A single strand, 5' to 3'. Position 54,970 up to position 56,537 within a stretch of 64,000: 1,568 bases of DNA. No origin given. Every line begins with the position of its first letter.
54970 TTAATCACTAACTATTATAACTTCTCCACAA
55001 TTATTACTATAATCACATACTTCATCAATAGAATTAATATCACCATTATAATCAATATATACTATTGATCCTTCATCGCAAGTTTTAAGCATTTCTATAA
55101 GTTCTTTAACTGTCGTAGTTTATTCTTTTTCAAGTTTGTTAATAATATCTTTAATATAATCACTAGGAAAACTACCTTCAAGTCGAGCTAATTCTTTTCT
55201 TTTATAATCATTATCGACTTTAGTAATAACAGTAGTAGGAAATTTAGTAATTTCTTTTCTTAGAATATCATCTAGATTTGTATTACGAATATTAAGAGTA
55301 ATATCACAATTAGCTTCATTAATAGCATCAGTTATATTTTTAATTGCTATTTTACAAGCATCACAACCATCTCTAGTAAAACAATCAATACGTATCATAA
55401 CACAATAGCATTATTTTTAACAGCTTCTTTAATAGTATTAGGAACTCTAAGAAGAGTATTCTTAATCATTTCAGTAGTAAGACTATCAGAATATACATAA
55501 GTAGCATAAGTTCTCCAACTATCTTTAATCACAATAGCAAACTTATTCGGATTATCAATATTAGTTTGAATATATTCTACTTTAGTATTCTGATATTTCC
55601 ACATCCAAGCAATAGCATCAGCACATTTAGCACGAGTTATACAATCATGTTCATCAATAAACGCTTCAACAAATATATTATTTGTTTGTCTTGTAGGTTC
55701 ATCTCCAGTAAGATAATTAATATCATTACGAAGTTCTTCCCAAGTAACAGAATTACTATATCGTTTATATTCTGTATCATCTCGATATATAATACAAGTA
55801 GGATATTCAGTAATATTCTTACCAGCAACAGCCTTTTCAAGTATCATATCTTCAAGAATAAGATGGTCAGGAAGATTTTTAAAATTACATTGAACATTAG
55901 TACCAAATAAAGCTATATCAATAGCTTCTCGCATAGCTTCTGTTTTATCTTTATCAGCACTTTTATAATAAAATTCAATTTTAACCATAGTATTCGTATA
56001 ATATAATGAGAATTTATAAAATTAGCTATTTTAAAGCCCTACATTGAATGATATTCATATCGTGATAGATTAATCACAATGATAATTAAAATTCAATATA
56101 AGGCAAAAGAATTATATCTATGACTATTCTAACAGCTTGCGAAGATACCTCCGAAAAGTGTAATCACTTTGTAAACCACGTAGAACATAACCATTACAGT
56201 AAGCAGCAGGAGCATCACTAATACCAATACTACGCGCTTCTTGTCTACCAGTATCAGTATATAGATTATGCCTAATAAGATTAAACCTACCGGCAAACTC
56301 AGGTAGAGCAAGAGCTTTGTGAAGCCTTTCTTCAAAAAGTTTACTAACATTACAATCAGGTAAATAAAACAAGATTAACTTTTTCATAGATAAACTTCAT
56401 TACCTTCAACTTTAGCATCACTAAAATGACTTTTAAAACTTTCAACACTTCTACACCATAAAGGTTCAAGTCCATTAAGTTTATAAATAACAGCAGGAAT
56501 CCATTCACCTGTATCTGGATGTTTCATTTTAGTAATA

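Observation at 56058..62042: Duplicated ~66-bp non-coding element with a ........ palindrome upstream of two '-'-strand metabolic genes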

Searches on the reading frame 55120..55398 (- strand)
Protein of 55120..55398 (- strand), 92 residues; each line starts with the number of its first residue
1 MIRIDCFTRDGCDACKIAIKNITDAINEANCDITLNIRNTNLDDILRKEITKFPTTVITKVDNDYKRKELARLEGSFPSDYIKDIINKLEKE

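Call 71: search_protein_families(library=pfam, proteins=[window:55120-55398:-], max_evalue=0.01)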
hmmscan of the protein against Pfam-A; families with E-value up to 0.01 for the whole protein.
window:55120-55398:- (92 aa): 1 family
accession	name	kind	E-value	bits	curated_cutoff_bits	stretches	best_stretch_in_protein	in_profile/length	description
PF13192.12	Thioredoxin_3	-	0.0012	19.3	24.8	1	10-58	8-55/76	Thioredoxin domain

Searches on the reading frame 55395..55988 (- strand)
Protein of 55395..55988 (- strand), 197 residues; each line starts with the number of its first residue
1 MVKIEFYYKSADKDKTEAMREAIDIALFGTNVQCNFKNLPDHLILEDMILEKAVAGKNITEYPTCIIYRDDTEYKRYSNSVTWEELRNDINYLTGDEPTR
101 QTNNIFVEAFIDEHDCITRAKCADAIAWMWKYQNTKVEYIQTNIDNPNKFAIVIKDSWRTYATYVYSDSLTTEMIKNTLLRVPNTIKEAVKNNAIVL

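Call 23: search_dna_similar(query=window:55395-55988:-, collection=phages, mode=protein, rows=spread, max_rows=40)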
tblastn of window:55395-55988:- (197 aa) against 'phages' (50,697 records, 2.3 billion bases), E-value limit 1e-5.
Records with a match: 9; places in all: 9; records where one place covers at least 80% of the query: 9.
Best place of each record, by identity: 95-99% 7; 90-95% 2.
By first word of the organism name: CrAssphage 7; Bacteriophage 1; Carjivirus 1.
By host as written in the record: - 7; bacterium 1; Homo sapiens 1.
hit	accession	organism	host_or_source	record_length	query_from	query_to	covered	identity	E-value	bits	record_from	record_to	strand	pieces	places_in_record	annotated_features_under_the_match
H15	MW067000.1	CrAssphage sp. C0521BD4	stool sample from an infant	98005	1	197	100%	99.0%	5e-129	404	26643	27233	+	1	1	hypothetical protein | putative thioredoxin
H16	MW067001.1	CrAssphage sp. C0521BW15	stool sample from an infant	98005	1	197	100%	99.0%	5e-129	404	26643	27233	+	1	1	hypothetical protein | putative thioredoxin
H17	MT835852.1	Bacteriophage sp.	human fecal samples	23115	1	197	100%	99.0%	2e-128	403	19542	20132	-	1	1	record has no annotation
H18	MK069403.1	CrAssphage sp. O-152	fecal sample from Mexican boy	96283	1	197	100%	99.0%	2e-128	403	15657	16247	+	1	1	record has no annotation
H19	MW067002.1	CrAssphage sp. C0526BW15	stool sample from an infant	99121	1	197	100%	99.0%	5e-128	402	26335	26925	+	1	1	hypothetical protein | putative thioredoxin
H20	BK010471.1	Carjivirus communis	bacterium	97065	1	197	100%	98.5%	2e-128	403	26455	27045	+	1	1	KP06_gp38: hypothetical protein | KP06_gp39: putative thioredoxin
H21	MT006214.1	CrAssphage LMMB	human gut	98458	1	197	100%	98.0%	8e-127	398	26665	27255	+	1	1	hypothetical protein (x2)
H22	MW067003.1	CrAssphage sp. C0531BW4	stool sample from an infant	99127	1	194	98%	93.8%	5e-122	385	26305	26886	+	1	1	hypothetical protein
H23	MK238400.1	CrAssphage ZA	Homo sapiens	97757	1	194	98%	93.8%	5e-122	384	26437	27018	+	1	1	hypothetical protein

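Call 71: search_protein_families(library=pfam, proteins=[window:55395-55988:-], max_evalue=0.01)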
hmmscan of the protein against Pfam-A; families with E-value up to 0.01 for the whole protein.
window:55395-55988:- (197 aa): 0 families

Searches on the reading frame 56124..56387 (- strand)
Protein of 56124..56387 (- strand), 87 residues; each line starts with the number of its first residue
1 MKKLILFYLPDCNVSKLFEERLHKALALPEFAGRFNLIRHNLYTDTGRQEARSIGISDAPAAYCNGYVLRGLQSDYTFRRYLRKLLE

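Call 71: search_protein_families(library=pfam, proteins=[window:56124-56387:-], max_evalue=0.01)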
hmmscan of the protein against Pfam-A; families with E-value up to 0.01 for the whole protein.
window:56124-56387:- (87 aa): 0 families
